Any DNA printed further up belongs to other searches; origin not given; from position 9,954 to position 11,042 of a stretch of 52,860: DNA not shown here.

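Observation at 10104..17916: Five tightly coupled genes: kinase-like protein, RND adaptor, RND pump, MttB-family methyltransferase and racemase-like protein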

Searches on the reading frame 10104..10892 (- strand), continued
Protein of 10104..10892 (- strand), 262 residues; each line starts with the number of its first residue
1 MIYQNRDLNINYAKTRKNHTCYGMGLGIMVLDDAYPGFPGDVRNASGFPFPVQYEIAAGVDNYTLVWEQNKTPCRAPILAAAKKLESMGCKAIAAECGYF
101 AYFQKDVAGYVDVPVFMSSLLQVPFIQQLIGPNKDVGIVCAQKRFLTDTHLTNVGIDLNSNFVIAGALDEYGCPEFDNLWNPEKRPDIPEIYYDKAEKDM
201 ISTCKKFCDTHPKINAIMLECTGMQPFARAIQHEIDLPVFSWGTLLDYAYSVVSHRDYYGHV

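Call 73: search_protein_families(library=pfam, proteins=[L037:7493-8683:+, L037:8708-9820:+, L037:6375-7307:-, L037:11224-12348:-, L037:12884-13918:+, L031:8449-9444:-, L031:10828-11472:+, L042:8944-9645:-, L042:10827-12257:-], max_evalue=0.001)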
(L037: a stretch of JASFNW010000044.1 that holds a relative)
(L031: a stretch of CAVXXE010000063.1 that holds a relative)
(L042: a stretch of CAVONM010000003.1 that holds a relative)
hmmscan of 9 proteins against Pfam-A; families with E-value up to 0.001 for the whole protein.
L037:7493-8683:+ (396 aa): 3 families
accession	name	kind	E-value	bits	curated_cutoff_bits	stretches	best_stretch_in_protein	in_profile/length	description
PF00465.25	Fe-ADH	-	4.4e-40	137.4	31.3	1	18-185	3-168/168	Iron-containing alcohol dehydrogenase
PF25137.1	ADH_Fe_C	-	8.7e-31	107.6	27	1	196-370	1-173/194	Fe-containing alcohol dehydrogenase family, C-terminal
PF13685.12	Fe-ADH_2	-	1.2e-08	35.6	28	1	22-117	3-95/149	Iron-containing alcohol dehydrogenase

L037:8708-9820:+ (370 aa): 2 families
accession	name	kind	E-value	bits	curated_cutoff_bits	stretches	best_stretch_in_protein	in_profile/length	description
PF13378.12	MR_MLE_C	-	1.3e-61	208.6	29.4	1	135-364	4-219/219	Enolase C-terminal domain-like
PF02746.21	MR_MLE_N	-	7.3e-09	36.3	22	1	33-112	28-117/117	Mandelate racemase / muconate lactonizing enzyme, N-terminal domain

L037:6375-7307:- (310 aa): 1 family
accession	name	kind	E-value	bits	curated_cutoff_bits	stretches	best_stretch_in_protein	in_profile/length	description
PF00892.27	EamA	-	1.1e-30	107.1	28.2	2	159-293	2-133/135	EamA-like transporter family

L037:11224-12348:- (374 aa): 7 families
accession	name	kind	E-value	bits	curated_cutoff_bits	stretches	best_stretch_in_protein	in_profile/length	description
PF01262.27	AlaDh_PNT_C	-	4.6e-59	199.9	23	1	143-352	3-213/214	Alanine dehydrogenase/PNT, C-terminal domain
PF05222.21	AlaDh_PNT_N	-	3.7e-44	150.7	30.4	1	4-137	1-136/136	Alanine dehydrogenase/PNT, N-terminal domain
PF02826.25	2-Hacid_dh_C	-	2.3e-06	27.5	25.1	1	169-268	37-127/178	D-isomer specific 2-hydroxyacid dehydrogenase, NAD binding domain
PF01488.26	Shikimate_DH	-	6.1e-06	26.8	24.3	1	169-294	13-136/138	Shikimate / quinate 5-dehydrogenase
PF03721.20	UDPG_MGDP_dh_N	-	0.00016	21.8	27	1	170-213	2-45/187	UDP-glucose/GDP-mannose dehydrogenase family, NAD binding domain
PF02737.24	3HCDH_N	-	0.00049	20.5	22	1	170-211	1-42/180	3-hydroxyacyl-CoA dehydrogenase, NAD binding domain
PF03435.24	Sacchrp_dh_NADP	-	0.00097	19.9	25.1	0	171-239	1-76/129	Saccharopine dehydrogenase NADP binding domain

L037:12884-13918:+ (344 aa): 1 family
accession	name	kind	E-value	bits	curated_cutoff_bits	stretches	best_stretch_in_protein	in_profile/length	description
PF00291.31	PALP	-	5.9e-43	147.7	35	1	18-327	4-295/295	Pyridoxal-phosphate dependent enzyme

L031:8449-9444:- (331 aa): 1 family
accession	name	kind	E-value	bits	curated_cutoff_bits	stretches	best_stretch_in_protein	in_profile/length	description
PF00892.27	EamA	-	1.6e-30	106.6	28.2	2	180-314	2-133/135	EamA-like transporter family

L031:10828-11472:+ (214 aa): 0 families

L042:8944-9645:- (233 aa): 3 families
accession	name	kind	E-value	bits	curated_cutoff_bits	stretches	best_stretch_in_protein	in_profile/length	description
PF13185.12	GAF_2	-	9.6e-14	52.2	28.6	1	46-184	2-136/136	GAF domain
PF01590.32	GAF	-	4e-13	50.5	22.4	1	47-183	1-133/133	GAF domain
PF13492.12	GAF_3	-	5.9e-07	30.4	27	1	47-184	1-128/129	GAF domain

L042:10827-12257:- (476 aa): 2 families
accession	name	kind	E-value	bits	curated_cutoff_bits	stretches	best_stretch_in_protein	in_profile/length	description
PF00155.27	Aminotran_1_2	-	2e-26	93.5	19.7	1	125-458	17-353/361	Aminotransferase class I and II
PF00392.27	GntR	-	3e-14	52.8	27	1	6-69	1-64/64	Bacterial regulatory proteins, gntR family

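Call 79: search_protein_families(library=pfam, proteins=[L078:2783-4186:-, L078:4220-5857:-, L078:6185-7630:+, L078:7739-9388:-, L078:9998-10777:+, L078:10894-12342:+, L078:12370-13785:+, L078:13906-15351:+, L078:15410-16504:-, L078:17206-18918:-], max_evalue=0.001)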
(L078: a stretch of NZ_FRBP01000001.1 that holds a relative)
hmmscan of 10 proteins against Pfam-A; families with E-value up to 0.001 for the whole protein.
L078:2783-4186:- (467 aa): 1 family
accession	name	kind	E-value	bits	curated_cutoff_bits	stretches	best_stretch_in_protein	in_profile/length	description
PF06253.16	MTTB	-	2.5e-98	329.7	25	1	6-461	32-493/500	Trimethylamine methyltransferase (MTTB)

L078:4220-5857:- (545 aa): 1 family
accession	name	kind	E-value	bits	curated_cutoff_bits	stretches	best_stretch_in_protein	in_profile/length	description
PF02028.23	BCCT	-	1.1e-157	525.9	27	1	17-506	1-485/485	BCCT, betaine/carnitine/choline family transporter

L078:6185-7630:+ (481 aa): 10 families
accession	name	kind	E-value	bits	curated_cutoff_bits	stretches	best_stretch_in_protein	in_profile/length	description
PF00158.32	Sigma54_activat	-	1.2e-61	207.7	20.2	1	158-322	2-167/168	Sigma-54 interaction domain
PF25601.1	AAA_lid_14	-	6.4e-21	74.4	27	1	328-409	1-80/87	AAA+ ATPase lid domain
PF14532.12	Sigma54_activ_2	-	9.7e-20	71.7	25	1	159-327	2-138/138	Sigma-54 interaction domain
PF02954.25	HTH_8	-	1.3e-09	38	22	1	431-468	3-40/42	Bacterial regulatory protein, Fis family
PF07728.20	AAA_5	-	1.9e-07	31.6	22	1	180-304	1-126/139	AAA domain (dynein-related subfamily)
PF13426.13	PAS_9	-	1.1e-06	29.2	27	1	33-124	12-102/103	PAS domain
PF07724.20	AAA_2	-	2.6e-06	28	27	1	181-302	6-129/166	AAA domain (Cdc48 subfamily)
PF00004.35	AAA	-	1.6e-05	25.8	21.2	1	181-261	1-70/131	ATPase family associated with various cellular activities (AAA)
PF01078.27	Mg_chelatase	-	4.4e-05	23.4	20.3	0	236-305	94-165/207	Magnesium chelatase, subunit ChlI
PF12775.13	AAA_7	-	0.00094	19.2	25.8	0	172-219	27-74/181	P-loop containing dynein motor region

L078:7739-9388:- (549 aa): 1 family
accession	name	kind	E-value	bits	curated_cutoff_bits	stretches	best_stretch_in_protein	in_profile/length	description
PF02028.23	BCCT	-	2.4e-110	369.7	27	1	12-499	4-480/485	BCCT, betaine/carnitine/choline family transporter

L078:9998-10777:+ (259 aa): 2 families
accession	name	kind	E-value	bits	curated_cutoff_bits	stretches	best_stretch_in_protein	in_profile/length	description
PF01177.27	Asp_Glu_race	-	9.5e-09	35.8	31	1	70-237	54-201/211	Asp/Glu/Hydantoin racemase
PF07302.16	AroM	-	0.00096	19.2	23.8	0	73-126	164-218/219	AroM protein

L078:10894-12342:+ (482 aa): 1 family
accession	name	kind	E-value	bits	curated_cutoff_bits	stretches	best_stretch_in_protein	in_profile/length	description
PF06253.16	MTTB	-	1.9e-87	293.8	25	1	12-477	32-495/500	Trimethylamine methyltransferase (MTTB)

L078:12370-13785:+ (471 aa): 1 family
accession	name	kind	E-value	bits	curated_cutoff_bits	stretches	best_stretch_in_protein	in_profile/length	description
PF06253.16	MTTB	-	4.1e-82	276.2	25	1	9-465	30-490/500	Trimethylamine methyltransferase (MTTB)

L078:13906-15351:+ (481 aa): 11 families
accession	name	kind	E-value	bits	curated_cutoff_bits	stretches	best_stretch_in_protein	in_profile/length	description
PF00158.32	Sigma54_activat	-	1.7e-62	210.5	20.2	1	163-327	2-167/168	Sigma-54 interaction domain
PF25601.1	AAA_lid_14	-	9.9e-21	73.8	27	1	334-416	2-82/87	AAA+ ATPase lid domain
PF14532.12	Sigma54_activ_2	-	1.5e-19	71.1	25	1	163-332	1-138/138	Sigma-54 interaction domain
PF02954.25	HTH_8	-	3e-09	36.9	22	1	435-475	2-42/42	Bacterial regulatory protein, Fis family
PF07728.20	AAA_5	-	1.9e-08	34.9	22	1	186-318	2-135/139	AAA domain (dynein-related subfamily)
PF13426.13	PAS_9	-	4.3e-08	33.8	27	1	28-130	2-103/103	PAS domain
PF00004.35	AAA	-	1.2e-05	26.2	21.2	1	186-283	1-98/131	ATPase family associated with various cellular activities (AAA)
PF07724.20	AAA_2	-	1.5e-05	25.6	27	1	185-284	5-106/166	AAA domain (Cdc48 subfamily)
PF01078.27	Mg_chelatase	-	5.3e-05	23.2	20.3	0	160-204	3-43/207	Magnesium chelatase, subunit ChlI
PF08448.16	PAS_4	-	5.8e-05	23.7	23.1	1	28-130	6-107/110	PAS fold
PF12775.13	AAA_7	-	0.00062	19.8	25.8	0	167-221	17-71/181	P-loop containing dynein motor region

L078:15410-16504:- (364 aa): 4 families
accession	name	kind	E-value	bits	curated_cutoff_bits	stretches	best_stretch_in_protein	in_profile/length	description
PF00561.26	Abhydrolase_1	-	1.6e-08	35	25.8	1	81-346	1-239/245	alpha/beta hydrolase fold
PF12146.15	Hydrolase_4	-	4.1e-08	33.2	27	1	110-218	31-136/239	Serine aminopeptidase, S33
PF12697.13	Abhydrolase_6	-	7.5e-06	27.2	26.3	1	83-356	1-215/217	Alpha/beta hydrolase family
PF02230.22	Abhydrolase_2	-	0.00031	21.1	23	0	139-195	88-145/217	Phospholipase/Carboxylesterase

L078:17206-18918:- (570 aa): 1 family
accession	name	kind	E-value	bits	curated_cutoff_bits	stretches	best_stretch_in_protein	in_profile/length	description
PF09924.15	LPG_synthase_C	-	5.9e-75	252.5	27.5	1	232-527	3-297/298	Phosphatidylglycerol lysyltransferase, C-terminal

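Call 80: search_solved_structures(query=A1, max_evalue=10, show_alignments=4)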
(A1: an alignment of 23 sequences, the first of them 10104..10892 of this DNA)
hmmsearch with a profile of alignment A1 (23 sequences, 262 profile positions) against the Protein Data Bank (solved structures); distinct sequences matched with E-value up to 10: 2.
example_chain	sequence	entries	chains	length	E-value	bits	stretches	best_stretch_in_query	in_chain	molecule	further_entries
2xmz_A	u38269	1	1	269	1.3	11.5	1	159-224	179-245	HYDROLASE, ALPHA/BETA HYDROLASE FOLD FAMILY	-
3k5p_A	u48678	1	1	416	1.3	11.5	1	181-235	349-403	D-3-phosphoglycerate dehydrogenase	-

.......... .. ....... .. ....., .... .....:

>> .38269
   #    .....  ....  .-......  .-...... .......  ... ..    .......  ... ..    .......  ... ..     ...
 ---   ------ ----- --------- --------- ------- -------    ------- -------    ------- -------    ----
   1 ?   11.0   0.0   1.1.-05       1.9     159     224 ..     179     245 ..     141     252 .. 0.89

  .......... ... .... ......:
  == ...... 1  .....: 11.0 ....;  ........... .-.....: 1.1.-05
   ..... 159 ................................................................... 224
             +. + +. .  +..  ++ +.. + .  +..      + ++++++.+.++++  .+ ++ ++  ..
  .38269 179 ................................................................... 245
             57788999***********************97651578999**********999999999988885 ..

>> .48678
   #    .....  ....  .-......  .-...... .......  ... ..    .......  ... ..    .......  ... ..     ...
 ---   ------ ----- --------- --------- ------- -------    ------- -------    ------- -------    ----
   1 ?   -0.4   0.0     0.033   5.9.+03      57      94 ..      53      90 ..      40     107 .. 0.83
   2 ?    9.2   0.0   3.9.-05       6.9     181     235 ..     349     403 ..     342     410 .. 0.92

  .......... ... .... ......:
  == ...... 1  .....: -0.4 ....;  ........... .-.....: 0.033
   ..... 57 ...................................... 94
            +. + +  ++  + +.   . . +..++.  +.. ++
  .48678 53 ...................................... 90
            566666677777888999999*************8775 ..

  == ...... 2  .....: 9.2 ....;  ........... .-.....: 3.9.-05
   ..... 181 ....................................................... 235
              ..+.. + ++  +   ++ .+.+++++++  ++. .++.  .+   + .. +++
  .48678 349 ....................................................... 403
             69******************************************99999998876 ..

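Call 83: search_dna_similar(query=window:10104-10892:-, collection=plasmids, mode=protein, max_rows=15, max_evalue=0.00001)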
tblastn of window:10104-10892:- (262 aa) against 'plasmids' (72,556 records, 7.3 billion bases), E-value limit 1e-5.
Records with a match: 159; places in all: 186; records where one place covers at least 80% of the query: 152.
Best place of each record, by identity: <60% 159.
By first word of the organism name: Rhizobium 36; Sinorhizobium 30; Agrobacterium 26; Leisingera 18; Paracoccus 7; Shinella 6; Ruegeria 5; Mesorhizobium 3; Enterococcus 2; Bradyrhizobium 2; and 20 more.
By predicted mobility (MOB-suite, as given by PLSDB): conjugative 87; non-mobilizable 66; mobilizable 6.
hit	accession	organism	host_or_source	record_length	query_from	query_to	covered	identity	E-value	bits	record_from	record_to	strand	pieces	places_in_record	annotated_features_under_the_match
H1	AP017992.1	Planktothrix agardhii NIES-204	-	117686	1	262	100%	57.6%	2e-98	322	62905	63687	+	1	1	hypothetical protein (x2)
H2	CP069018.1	Pseudosulfitobacter pseudonitzschiae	-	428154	2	262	100%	38.3%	1e-47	176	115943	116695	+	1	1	aspartate/glutamate racemase family protein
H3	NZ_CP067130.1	Paracoccus seriniphilus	cell culture,washing water of Bugula ...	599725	4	262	99%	35.0%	8e-44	165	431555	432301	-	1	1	aspartate/glutamate racemase family protein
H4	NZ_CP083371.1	Ensifer canadensis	Melilotus albus,Cell Culture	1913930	12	262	96%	34.3%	1e-40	155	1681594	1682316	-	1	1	none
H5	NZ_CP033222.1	Parasedimentitalea marina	Cell culture,deep seawater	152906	23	260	91%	35.7%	5e-36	142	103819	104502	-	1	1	aspartate/glutamate racemase family protein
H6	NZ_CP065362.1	Ruegeria sp. SCSIO 43209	Galaxea fascicularis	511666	23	260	91%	35.7%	6e-37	145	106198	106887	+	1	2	aspartate/glutamate racemase family protein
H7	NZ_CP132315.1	Shinella oryzae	Homo sapiens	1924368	12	260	95%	33.9%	5e-38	148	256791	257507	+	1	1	none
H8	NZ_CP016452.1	Sinorhizobium sp. RAC02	Microbial isolate,Algal phycosphere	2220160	1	260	99%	32.3%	6e-38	148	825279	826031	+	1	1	none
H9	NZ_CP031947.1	Ruegeria sp. AD91A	-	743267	23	260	91%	35.3%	3e-35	140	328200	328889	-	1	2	aspartate/glutamate racemase family protein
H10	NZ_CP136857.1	Oceanisphaera sp. IT1-181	-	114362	22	261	92%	34.9%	1e-35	141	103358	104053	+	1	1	hypothetical protein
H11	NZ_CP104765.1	Enterococcus raffinosus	Homo sapiens,urine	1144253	23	261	91%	35.0%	3e-35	140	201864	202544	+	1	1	record has no annotation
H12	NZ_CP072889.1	Enterococcus raffinosus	stream/river surface water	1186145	23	261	91%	35.0%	3e-35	140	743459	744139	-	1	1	record has no annotation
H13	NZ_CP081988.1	Shinella oryzae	cell culture,rhizosphere soil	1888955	12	260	95%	33.5%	9e-38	147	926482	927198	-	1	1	none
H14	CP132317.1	Shinella sumterensis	Homo sapiens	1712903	12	260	95%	33.5%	5e-37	145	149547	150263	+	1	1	aspartate/glutamate racemase family protein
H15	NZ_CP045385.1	Ruegeria sp. THAF33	pure culture,Surface of a polyethylene ...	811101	23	260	91%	34.9%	5e-36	142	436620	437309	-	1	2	aspartate/glutamate racemase family protein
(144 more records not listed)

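Call 84: get_annotated_region(hit=H2, flank=7000)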
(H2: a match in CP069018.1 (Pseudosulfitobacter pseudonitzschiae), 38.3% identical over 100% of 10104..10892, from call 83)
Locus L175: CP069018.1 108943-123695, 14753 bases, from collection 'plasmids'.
description: Pseudosulfitobacter pseudonitzschiae strain SM26-46 plasmid P2, complete sequence
organism: Pseudosulfitobacter pseudonitzschiae (NCBI taxid 1402135)
taxonomy: Bacteria; Pseudomonadota; Alphaproteobacteria; Rhodobacterales; Roseobacteraceae; Pseudosulfitobacter; Pseudosulfitobacter pseudonitzschiae
host: -; source: -; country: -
typing (MOB-suite, as given by PLSDB): mobilizable; replicon rep_cluster_361; relaxase MOBP
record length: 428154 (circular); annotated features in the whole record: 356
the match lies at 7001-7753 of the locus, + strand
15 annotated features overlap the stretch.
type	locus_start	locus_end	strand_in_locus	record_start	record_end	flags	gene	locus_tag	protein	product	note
CDS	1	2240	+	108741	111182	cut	-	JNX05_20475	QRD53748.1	FAD-dependent oxidoreductase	-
CDS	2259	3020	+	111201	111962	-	-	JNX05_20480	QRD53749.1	electron transfer flavoprotein subunit beta/FixA family protein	-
CDS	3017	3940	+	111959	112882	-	-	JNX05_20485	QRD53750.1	FAD-binding protein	-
CDS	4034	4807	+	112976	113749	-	-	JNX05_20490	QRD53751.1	amino acid ABC transporter ATP-binding protein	-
CDS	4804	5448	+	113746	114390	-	-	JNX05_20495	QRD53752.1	amino acid ABC transporter permease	-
CDS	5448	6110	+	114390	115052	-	-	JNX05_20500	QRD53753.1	amino acid ABC transporter permease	-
CDS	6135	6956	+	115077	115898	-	-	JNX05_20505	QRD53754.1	amino acid ABC transporter substrate-binding protein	-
CDS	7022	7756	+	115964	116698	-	-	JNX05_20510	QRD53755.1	aspartate/glutamate racemase family protein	-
CDS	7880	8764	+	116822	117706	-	purU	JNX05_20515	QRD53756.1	formyltetrahydrofolate deformylase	-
CDS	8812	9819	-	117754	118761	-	-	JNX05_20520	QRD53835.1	LysR family transcriptional regulator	-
CDS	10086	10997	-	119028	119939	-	-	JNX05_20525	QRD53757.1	LysR family transcriptional regulator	-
CDS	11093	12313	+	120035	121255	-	-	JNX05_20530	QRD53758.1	pyridoxal phosphate-dependent aminotransferase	-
CDS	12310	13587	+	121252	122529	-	-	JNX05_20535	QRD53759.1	FAD-binding oxidoreductase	-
CDS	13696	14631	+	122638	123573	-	-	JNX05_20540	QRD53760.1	LysR family transcriptional regulator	-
CDS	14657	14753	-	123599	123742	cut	-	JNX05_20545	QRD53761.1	hypothetical protein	-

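Call 85: get_annotated_region(hit=H6, flank=7000)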
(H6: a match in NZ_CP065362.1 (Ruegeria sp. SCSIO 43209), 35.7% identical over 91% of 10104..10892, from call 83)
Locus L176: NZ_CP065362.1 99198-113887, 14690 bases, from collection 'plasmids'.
description: Ruegeria sp. SCSIO 43209 plasmid unnamed3, complete sequence
organism: Ruegeria sp. SCSIO 43209 (NCBI taxid 2793010)
taxonomy: Bacteria; Pseudomonadota; Alphaproteobacteria; Rhodobacterales; Roseobacteraceae; Ruegeria; Ruegeria sp. SCSIO 43209
host: -; source: Galaxea fascicularis; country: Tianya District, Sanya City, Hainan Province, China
typing (MOB-suite, as given by PLSDB): non-mobilizable
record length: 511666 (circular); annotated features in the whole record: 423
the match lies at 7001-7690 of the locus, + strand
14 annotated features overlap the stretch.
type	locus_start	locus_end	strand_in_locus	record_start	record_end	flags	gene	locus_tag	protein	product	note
CDS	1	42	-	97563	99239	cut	-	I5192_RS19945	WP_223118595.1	hypothetical protein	-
CDS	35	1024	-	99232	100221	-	-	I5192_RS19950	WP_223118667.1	glycosyltransferase family 2 protein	-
CDS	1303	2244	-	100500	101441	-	-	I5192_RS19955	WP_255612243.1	LysR family transcriptional regulator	-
CDS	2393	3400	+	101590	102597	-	-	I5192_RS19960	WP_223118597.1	TAXI family TRAP transporter solute-binding subunit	-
CDS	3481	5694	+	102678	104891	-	-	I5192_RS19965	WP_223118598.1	TRAP transporter fused permease subunit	-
CDS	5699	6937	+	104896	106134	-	-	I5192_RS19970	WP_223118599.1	FAD-dependent oxidoreductase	-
CDS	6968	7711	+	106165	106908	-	-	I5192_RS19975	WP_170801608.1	aspartate/glutamate racemase family protein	-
CDS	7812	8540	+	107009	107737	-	-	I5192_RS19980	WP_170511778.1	TSUP family transporter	-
CDS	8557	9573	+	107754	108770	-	-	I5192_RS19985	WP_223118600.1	D-cysteine desulfhydrase family protein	-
CDS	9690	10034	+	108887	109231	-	-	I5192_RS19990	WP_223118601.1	RidA family protein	-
CDS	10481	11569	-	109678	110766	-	-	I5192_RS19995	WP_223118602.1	ferritin-like protein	-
CDS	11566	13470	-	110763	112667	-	-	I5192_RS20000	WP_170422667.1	GMC family oxidoreductase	-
CDS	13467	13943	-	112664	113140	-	-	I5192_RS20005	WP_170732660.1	hypothetical protein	-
CDS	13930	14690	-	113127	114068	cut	-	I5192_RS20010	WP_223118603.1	hypothetical protein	-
